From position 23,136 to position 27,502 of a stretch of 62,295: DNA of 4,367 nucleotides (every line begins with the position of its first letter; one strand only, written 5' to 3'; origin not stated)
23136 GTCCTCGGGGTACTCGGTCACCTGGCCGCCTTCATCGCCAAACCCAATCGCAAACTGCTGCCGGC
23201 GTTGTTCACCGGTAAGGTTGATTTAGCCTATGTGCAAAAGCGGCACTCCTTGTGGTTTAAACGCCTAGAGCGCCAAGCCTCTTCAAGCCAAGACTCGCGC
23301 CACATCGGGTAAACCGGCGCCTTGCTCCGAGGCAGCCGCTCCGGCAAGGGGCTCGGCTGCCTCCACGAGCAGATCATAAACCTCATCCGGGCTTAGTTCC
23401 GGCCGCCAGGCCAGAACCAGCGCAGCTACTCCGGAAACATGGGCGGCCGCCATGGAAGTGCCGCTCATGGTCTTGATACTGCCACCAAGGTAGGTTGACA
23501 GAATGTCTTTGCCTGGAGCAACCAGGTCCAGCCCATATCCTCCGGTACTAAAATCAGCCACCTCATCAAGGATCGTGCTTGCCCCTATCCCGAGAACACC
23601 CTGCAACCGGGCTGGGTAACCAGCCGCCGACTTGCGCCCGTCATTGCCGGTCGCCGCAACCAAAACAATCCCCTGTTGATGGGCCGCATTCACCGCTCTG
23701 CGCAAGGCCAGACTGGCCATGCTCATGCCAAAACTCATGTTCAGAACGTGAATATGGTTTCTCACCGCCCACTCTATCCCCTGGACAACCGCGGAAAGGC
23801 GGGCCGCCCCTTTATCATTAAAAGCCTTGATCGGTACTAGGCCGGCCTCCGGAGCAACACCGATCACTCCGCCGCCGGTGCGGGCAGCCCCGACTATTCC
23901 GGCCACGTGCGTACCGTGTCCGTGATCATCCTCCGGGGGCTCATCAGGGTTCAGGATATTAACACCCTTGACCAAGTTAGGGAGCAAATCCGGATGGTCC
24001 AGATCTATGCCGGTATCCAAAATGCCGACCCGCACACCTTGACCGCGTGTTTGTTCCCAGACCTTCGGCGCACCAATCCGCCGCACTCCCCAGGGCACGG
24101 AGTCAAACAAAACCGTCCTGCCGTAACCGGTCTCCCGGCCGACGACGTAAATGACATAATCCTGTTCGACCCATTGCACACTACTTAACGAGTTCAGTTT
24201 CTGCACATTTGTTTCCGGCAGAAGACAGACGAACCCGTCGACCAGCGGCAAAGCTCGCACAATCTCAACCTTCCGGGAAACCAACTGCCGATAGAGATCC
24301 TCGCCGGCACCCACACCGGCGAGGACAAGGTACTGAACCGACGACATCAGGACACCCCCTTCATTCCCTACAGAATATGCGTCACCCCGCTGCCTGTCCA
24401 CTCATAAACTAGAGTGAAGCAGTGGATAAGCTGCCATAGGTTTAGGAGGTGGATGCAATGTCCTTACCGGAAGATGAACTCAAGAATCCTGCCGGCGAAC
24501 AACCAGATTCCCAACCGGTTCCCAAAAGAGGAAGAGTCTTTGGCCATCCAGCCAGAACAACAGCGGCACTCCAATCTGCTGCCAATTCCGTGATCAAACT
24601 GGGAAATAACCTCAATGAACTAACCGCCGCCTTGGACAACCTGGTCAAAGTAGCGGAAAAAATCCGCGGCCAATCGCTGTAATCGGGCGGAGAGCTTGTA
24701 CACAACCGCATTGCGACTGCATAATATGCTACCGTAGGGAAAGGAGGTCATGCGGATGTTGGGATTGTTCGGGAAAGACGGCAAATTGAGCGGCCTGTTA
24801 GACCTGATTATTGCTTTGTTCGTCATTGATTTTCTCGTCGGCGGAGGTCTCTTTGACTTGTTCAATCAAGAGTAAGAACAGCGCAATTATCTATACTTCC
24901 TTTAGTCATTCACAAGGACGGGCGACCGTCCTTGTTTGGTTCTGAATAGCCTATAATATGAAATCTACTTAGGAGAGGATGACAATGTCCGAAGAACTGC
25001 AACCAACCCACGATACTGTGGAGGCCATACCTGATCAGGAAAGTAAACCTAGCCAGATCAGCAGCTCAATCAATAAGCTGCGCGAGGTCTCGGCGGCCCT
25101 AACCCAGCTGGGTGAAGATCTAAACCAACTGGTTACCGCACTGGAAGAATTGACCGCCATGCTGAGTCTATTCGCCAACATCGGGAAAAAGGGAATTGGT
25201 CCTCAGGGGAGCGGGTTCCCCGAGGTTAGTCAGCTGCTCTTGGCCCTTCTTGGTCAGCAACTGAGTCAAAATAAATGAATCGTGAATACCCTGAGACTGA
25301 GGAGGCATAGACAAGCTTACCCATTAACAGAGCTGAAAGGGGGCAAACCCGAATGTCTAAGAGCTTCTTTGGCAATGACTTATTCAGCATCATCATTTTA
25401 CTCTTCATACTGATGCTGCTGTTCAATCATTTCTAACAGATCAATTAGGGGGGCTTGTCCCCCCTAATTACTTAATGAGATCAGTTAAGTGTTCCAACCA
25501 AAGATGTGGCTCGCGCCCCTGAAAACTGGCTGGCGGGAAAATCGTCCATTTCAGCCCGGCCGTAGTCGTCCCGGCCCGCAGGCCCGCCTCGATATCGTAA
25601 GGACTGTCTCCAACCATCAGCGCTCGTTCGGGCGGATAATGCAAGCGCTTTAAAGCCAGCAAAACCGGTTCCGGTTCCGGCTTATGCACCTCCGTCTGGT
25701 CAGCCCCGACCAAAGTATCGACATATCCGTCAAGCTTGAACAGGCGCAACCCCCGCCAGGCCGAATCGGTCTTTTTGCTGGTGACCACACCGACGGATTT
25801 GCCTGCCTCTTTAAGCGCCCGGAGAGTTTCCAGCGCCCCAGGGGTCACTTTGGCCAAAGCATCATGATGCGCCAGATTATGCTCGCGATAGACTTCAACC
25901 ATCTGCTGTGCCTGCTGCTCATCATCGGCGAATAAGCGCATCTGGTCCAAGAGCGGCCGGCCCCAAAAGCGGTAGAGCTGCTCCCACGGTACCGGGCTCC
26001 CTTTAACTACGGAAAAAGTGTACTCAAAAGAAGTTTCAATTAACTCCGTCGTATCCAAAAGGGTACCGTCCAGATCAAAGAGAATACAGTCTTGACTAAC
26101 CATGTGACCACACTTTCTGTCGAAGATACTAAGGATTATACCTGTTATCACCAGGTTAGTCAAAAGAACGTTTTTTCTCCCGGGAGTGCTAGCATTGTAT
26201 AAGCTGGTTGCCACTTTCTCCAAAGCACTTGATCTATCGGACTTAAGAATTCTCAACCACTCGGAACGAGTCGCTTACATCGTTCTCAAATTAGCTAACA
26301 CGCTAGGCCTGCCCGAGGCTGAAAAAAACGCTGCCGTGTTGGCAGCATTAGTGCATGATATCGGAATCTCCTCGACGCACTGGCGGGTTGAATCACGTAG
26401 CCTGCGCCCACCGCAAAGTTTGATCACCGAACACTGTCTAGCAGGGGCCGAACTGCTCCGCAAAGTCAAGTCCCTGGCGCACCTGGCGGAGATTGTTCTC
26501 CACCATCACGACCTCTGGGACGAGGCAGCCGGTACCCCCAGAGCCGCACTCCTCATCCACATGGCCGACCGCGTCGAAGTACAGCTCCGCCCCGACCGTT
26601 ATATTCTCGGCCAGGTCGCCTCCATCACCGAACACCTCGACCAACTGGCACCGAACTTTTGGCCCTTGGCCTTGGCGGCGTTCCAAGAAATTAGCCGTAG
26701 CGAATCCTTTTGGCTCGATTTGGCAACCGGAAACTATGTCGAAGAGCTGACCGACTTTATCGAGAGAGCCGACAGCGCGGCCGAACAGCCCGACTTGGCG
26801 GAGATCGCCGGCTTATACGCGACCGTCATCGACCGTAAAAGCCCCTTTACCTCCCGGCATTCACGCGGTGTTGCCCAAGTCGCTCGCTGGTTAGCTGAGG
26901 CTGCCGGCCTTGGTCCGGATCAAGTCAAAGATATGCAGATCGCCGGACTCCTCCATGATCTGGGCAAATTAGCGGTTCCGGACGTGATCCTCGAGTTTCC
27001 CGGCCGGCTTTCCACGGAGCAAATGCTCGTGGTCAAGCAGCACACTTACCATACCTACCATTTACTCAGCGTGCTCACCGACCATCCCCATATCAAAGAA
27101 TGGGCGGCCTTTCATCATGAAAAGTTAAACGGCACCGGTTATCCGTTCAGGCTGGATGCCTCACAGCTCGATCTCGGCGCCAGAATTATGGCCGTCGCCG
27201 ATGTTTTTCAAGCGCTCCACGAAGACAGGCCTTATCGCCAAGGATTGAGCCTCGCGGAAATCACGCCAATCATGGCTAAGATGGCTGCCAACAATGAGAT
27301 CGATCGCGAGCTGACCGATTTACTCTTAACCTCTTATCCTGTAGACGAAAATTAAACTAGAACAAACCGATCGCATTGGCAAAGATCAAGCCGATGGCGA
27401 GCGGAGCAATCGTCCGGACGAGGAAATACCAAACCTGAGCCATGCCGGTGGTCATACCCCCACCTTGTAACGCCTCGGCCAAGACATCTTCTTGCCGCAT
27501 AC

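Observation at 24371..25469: Tandemly duplicated two-gene module (coiled-coil protein plus tiny hydrophobic peptide) under sigma-K-like promoters, divergent from a subtilase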

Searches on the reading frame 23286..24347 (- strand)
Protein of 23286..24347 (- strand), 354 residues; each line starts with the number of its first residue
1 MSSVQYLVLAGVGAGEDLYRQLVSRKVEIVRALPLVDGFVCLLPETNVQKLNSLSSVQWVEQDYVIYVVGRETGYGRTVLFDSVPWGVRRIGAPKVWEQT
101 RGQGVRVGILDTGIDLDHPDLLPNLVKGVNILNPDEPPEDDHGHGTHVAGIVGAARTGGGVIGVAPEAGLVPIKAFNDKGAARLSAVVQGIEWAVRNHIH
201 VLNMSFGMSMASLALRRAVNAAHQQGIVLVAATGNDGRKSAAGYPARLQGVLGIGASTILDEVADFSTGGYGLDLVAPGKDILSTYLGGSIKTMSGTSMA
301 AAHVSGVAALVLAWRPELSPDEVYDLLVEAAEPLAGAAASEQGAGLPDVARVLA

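Call 5: search_protein_families(library=pfam, proteins=[window:23286-24347:-], max_evalue=1)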
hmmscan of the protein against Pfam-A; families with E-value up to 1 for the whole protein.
window:23286-24347:- (354 aa): 3 families
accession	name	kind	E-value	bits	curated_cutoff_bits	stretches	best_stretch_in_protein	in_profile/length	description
PF00082.27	Peptidase_S8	-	5.1e-57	193.8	21.8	1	102-345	1-288/288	Subtilase family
PF21864.1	MORF_dom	-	0.031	14.6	27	1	38-72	53-87/93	Multiple organellar RNA editing factor 1, MORF domain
PF22455.1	PqqF_C_3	-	0.15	12.5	27.9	1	211-270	22-82/128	PQQ synthase PqqF, C-terminal lobe domain 3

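Call 6: search_protein_families(library=ncbifam, proteins=[window:23286-24347:-], max_evalue=1)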
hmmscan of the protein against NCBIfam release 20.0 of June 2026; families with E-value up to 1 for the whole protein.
window:23286-24347:- (354 aa): 11 families
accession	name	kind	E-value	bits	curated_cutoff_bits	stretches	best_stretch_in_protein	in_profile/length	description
TIGR03921.1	T7SS_mycosin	equivalog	1.1e-54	186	278.75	1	93-350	3-282/353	type VII secretion-associated serine protease mycosin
NF049966.1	QH_SP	equivalog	4.3e-30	104.7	165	1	106-331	1-211/219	subtilisin-like serine protease QhpE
NF033595.1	denti_PrtP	equivalog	4.7e-28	98.2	300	2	195-345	335-492/606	dentilisin complex serine proteinase subunit PrtP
TIGR03895.1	protease_PatA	subfamily_domain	2.2e-22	79.5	421.05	1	144-336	1-205/606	PatA/PatG family cyanobactin maturation protease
NF051851.1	AtpSerPepEprS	equivalog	3e-16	58.6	1700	2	276-353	282-363/988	autotransporter serine peptidase EprS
NF040809.1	germ_prot_CspBA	exception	3e-16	58.3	1250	2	263-314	424-475/1099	bifunctional germination protease/germinant receptor pseudoprotease CspBA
NF040553.1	SGO_0316_fam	subfamily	3.3e-13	48.3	1400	2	139-236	355-464/1486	SGO_0316/SGO_0317 family LPXTG-anchored serine peptidase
NF040808.2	CspC_non_triad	exception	1.2e-10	40.5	675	1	273-314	459-500/556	bile acid germinant receptor pseudoprotease CspC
NF042956.1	IteS_antiphage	equivalog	6.8e-07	27.9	900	1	107-210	259-362/747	S8 family anti-phage peptidase IteS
NF033429.2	ImuA_translesion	equivalog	0.1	12.5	150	0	178-232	17-72/181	translesion DNA synthesis-associated protein ImuA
NF010546.0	PRK13936.1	equivalog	0.15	11.8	276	1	208-239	120-151/197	phosphoheptose isomerase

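Call 65: search_solved_structures(query=window:23286-24347:-, max_evalue=1e-20)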
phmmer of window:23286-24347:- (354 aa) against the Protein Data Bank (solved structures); distinct sequences matched with E-value up to 1e-20: 137 (the best 60 are shown).
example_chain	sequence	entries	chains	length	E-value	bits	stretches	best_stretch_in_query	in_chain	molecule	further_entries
3whi_A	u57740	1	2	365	3.4e-57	197.2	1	29-336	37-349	Subtilisin E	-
1mpt_A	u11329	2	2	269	5.9e-54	186.5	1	82-335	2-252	M-PROTEASE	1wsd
1st3_A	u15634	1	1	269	8.6e-54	186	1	83-336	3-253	SUBTILISIN BL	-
1ah2_A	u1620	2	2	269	1.2e-53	185.5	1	82-336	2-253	SERINE PROTEASE PB92 | SUBTILISIN SAVINASE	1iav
1gci_A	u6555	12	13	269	1.3e-53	185.4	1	82-336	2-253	SUBTILISIN | Subtilisin Savinase | SAVINASE (TM)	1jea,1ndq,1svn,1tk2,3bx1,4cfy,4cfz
1bh6_A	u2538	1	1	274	1.4e-53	185.3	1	83-335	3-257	SUBTILISIN DY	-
1q5p_A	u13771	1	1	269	1.5e-53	185.2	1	82-336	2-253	Serine protease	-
1yu6_A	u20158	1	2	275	1.8e-53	184.9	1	82-336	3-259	Subtilisin Carlsberg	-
1c9m_A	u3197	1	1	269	2e-53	184.8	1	82-336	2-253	SERINE PROTEASE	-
5arb_A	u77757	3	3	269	2.1e-53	184.7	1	82-336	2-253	SUBTILISIN SAVINASE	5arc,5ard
1af4_A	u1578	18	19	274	2.6e-53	184.4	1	83-336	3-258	SUBTILISIN CARLSBERG | SUBTILISIN CARLSBERG, TYPE VIII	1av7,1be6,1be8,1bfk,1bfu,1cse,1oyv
4gi3_A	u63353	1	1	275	3e-53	184.2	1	82-336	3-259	KerA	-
1scn_E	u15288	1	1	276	3e-53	184.2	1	83-336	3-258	SUBTILISIN CARLSBERG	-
1c9j_A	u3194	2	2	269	3.6e-53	183.9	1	82-336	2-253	SERINE PROTEASE | Subtilisin Savinase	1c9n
1c3l_A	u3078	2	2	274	4.2e-53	183.7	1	83-336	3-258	SUBTILISIN-CARLSBERG | Subtilisin Carlsberg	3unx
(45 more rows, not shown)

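Call 83: search_protein_families(library=padloc, proteins=[window:23286-24347:-], max_evalue=0.1)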
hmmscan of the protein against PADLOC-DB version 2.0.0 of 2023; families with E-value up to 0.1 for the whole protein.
window:23286-24347:- (354 aa): 5 families
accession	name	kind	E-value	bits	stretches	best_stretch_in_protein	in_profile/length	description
PDLC03014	subtilase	-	5.2e-36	123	1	100-347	169-389/391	-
PDLC02197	IetS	-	9.4e-10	35.4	1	104-246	258-406/749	-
PDLC02198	IetS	-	1.3e-09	34.6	2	103-209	252-365/795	-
PDLC02199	IetS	-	0.0033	13.6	1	105-155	316-361/826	-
PDLC02201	IetS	-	0.012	11.9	1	106-210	256-362/781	-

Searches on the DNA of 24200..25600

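Call 67: search_rna_families(source=window, start=24200, end=25600, threshold=evalue, max_evalue=1)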
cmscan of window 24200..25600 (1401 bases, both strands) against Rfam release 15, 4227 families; matches with E-value up to 1: 1.
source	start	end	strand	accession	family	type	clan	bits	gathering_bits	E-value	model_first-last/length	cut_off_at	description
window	24796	24868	-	RF01559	DdR1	Gene; snRNA; snoRNA; CD-box;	-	21.6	70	0.43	1-66/66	no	Dictyostelium snoRNA DdR1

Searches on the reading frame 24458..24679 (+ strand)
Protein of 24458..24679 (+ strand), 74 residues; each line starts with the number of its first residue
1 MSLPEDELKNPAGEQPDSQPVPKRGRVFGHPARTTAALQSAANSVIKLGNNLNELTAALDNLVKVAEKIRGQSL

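Call 5: search_protein_families(library=pfam, proteins=[window:24458-24679:+], max_evalue=1)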
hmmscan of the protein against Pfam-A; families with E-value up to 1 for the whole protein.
window:24458-24679:+ (74 aa): 0 families

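Call 6: search_protein_families(library=ncbifam, proteins=[window:24458-24679:+], max_evalue=1)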
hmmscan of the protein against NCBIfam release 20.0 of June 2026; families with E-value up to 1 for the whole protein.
window:24458-24679:+ (74 aa): 0 families

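Call 18: find_homologous_proteins(query=window:24458-24679:+, max_evalue=0.01)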
Query window:24458-24679:+ (74 aa): 2 proteins with E <= 0.01 among 2 candidates.
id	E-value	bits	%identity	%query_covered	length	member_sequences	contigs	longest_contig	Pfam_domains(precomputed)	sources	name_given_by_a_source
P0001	1.1e-39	151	100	100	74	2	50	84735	-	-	-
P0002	1.1e-27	113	80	100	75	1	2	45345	-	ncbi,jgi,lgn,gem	-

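Call 83: search_protein_families(library=padloc, proteins=[window:24458-24679:+], max_evalue=0.1)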
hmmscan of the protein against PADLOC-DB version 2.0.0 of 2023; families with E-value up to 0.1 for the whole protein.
window:24458-24679:+ (74 aa): 0 families

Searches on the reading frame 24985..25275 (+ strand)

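Call 5: search_protein_families(library=pfam, proteins=[window:24985-25275:+], max_evalue=1)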
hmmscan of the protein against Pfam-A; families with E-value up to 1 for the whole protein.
window:24985-25275:+ (97 aa): 6 families
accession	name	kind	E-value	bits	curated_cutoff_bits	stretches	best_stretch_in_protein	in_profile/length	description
PF05531.17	NPV_P10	-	0.022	15.7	29.8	1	23-61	28-66/75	Nucleopolyhedrovirus P10 protein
PF20651.3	EXOC6_Sec15_N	-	0.024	15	27.2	1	10-60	11-59/170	Exocyst complex component EXOC6/Sec15, N-terminal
PF13949.11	ALIX_LYPXL_bnd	-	0.052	13.2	30.8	1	6-56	114-166/295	ALIX V-shaped domain binding to HIV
PF16326.10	ABC_tran_CTD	-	0.067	13.9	32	1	13-57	25-68/69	ABC transporter C-terminal domain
PF19191.5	HEF_HK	-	0.072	14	24.1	1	23-66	18-61/67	HEF_HK domain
PF09325.15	Vps5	-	0.12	12.4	27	1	21-67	29-75/236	Vps5 C terminal like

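Call 6: search_protein_families(library=ncbifam, proteins=[window:24985-25275:+], max_evalue=1)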
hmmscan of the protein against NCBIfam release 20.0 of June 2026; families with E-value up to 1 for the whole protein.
window:24985-25275:+ (97 aa): 2 families
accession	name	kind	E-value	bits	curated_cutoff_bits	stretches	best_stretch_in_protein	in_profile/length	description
TIGR00996.1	Mtu_fam_mce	paralog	0.018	14.3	140.5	1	23-60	167-204/291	MCE family protein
NF041066.2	DpdI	equivalog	0.064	13.2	150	1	9-87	24-109/239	protein DpdI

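Call 83: search_protein_families(library=padloc, proteins=[window:24985-25275:+], max_evalue=0.1)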
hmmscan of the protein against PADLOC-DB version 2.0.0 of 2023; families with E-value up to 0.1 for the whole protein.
window:24985-25275:+ (97 aa): 0 families

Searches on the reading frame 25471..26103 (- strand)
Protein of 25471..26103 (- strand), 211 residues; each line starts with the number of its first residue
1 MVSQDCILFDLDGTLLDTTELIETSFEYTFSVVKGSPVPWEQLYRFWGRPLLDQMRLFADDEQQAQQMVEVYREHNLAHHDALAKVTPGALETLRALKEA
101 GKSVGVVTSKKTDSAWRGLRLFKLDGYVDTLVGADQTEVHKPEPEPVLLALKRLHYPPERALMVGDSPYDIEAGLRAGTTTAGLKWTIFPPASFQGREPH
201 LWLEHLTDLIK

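Call 5: search_protein_families(library=pfam, proteins=[window:25471-26103:-], max_evalue=1)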
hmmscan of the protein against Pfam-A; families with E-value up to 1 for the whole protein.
window:25471-26103:- (211 aa): 6 families
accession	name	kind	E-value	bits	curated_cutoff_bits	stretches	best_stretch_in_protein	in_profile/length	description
PF13419.12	HAD_2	-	9.5e-45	153.3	23.8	1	7-183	1-177/178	Haloacid dehalogenase-like hydrolase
PF00702.32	Hydrolase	-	8e-33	114.9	26.4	1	5-178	2-191/191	haloacid dehalogenase-like hydrolase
PF12710.13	HAD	-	3.1e-12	47.8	27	1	7-173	1-187/189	haloacid dehalogenase-like hydrolase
PF13242.12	Hydrolase_like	-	4.4e-10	39.8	22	1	140-209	3-75/75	HAD-hyrolase-like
PF13344.12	Hydrolase_6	-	8.2e-05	23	27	1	85-110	14-39/101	Haloacid dehalogenase-like hydrolase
PF08282.18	Hydrolase_3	-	0.0027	17.9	20.9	1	7-27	1-21/255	haloacid dehalogenase-like hydrolase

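Call 6: search_protein_families(library=ncbifam, proteins=[window:25471-26103:-], max_evalue=1)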
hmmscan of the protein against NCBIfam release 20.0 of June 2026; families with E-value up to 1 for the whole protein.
window:25471-26103:- (211 aa): 51 families (the best 25 are shown)
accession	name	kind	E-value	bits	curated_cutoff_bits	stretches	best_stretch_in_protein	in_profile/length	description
NF009804.0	PRK13288.1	equivalog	6.7e-59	198.9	218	1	6-210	5-207/215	pyrophosphatase PpaX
TIGR01449.2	PGP_bact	equivalog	2.6e-27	95.8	180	1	7-209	1-209/213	phosphoglycolate phosphatase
TIGR01454.1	AHBA_synth_RP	hypoth_equivalog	3.9e-24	85.4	246.65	1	7-209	1-199/205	AHBA synthesis associated protein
NF009695.0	PRK13222.1-2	equivalog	6.5e-24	84.7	225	1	5-187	7-196/226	phosphoglycolate phosphatase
TIGR02253.1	CTE7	subfamily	2.9e-20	73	169.75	1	7-181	5-191/221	TIGR02253 family HAD-type hydrolase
TIGR02009.1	PGMB-YQAB-SF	subfamily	8.2e-19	68.5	153.35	1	6-179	3-181/186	beta-phosphoglucomutase family hydrolase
NF009697.0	PRK13222.1-4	equivalog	2e-17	63.3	327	1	6-210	9-219/232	phosphoglycolate phosphatase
NF009696.0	PRK13222.1-3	equivalog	2.5e-17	63.3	359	1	65-191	71-193/223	N-acetylmuramic acid 6-phosphate phosphatase MupP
NF009694.0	PRK13222.1-1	equivalog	3.1e-17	62.7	415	1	68-210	94-236/252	phosphoglycolate phosphatase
NF009698.0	PRK13223.1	equivalog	9.8e-17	61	466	1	7-210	16-226/272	phosphoglycolate phosphatase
NF008610.0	PRK11587.1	equivalog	1.9e-15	56.8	282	1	6-182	5-179/219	sugar phosphatase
NF053653.1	InDiPhoBT2121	equivalog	2.5e-14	53.3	245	1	6-209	3-211/216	inorganic diphosphatase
TIGR02254.1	YjjG_YfnB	equivalog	6.5e-14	51.9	159.9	2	81-182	93-194/223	YjjG family noncanonical pyrimidine nucleotidase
TIGR01422.2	phosphonatase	equivalog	2.6e-13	49.8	220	1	61-184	74-199/251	phosphonoacetaldehyde hydrolase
NF053830.1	RUBPPhHalo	equivalog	4.6e-13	49.4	330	1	62-182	84-201/234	ribulose-1,5-bisphosphate 5-phosphatase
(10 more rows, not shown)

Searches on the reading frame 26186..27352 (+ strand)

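Call 5: search_protein_families(library=pfam, proteins=[window:26186-27352:+], max_evalue=1)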
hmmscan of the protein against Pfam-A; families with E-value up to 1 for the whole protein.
window:26186-27352:+ (389 aa): 5 families
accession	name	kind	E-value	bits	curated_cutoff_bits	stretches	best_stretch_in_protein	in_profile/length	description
PF13487.12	HD_5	-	1.3e-43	149.2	27.2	2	213-376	5-170/170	HD domain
PF01966.28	HD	-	1.4e-31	109.6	22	2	223-343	2-115/116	HD domain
PF08668.18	HDOD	-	7.7e-11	42.3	22.9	2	223-267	96-138/196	HDOD domain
PF05153.21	MIOX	-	0.18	11.8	25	1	207-263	40-93/249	Myo-inositol oxygenase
PF14082.12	SduA_C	-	0.27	11.8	27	1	186-247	34-98/159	Shedu protein SduA, C-terminal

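Call 6: search_protein_families(library=ncbifam, proteins=[window:26186-27352:+], max_evalue=1)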
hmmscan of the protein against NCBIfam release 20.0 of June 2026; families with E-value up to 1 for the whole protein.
window:26186-27352:+ (389 aa): 15 families
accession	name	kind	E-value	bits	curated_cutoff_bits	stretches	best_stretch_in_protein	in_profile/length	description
NF053512.1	nitric_RR_NosR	exception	1.1e-37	130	400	2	191-381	162-351/422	response regulator c-di-GMP phosphodiesterase, NosR family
TIGR00277.1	HDIG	domain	3.3e-15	55.7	27.6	2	22-108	5-82/84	HDIG domain-containing metalloprotein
TIGR02621.3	cas3_GSU0051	exception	3.3e-12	46.1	400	2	223-261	672-710/854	type I-G CRISPR-associated helicase/endonuclease Cas3g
NF045665.1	NTPtran_DVU1551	equivalog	1.9e-11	43.6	315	3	197-261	194-259/359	DVU_1551 family NTP transferase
TIGR03319.1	RNase_Y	equivalog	1.1e-08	34.1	454.35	2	22-130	330-420/514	ribonuclease Y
TIGR01596.1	cas3_HD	equivalog_domain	1.6e-08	34.8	43.45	2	224-262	3-45/178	CRISPR-associated endonuclease Cas3''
NF005519.0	PRK07152.1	equivalog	1.2e-06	27.7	315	2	222-295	197-266/361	nicotinate-nucleotide adenylyltransferase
NF002829.0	PRK03007.1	equivalog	7e-05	21.9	385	1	225-260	70-102/425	deoxyguanosinetriphosphate triphosphohydrolase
TIGR02578.2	cas_TM1811_Csm1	equivalog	0.00093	18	170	1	48-132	2-77/753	type III-A CRISPR-associated protein Cas10/Csm1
TIGR00488.1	TIGR00488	equivalog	0.0031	17.4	70.15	1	224-295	11-74/173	bis(5'-nucleosyl)-tetraphosphatase (symmetrical) YqeK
TIGR00295.1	TIGR00295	hypoth_equivalog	0.004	16.9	172.35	1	21-104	13-84/164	TIGR00295 family protein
TIGR03276.1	Phn-HD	hypoth_equivalog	0.0062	16.1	214.6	0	41-106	37-98/179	phosphonate degradation HD-domain oxygenase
NF009344.0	PRK12705.1-1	equivalog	0.013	14.2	831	1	22-110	388-461/572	hypothetical protein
NF009343.0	PRK12703.1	equivalog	0.048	12.5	434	1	21-107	187-256/339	tRNA (cytidine(56)-2'-O)-methyltransferase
NF041624.1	isoafr_syn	equivalog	0.081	12.1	500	1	272-343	27-96/351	isoafricanol synthase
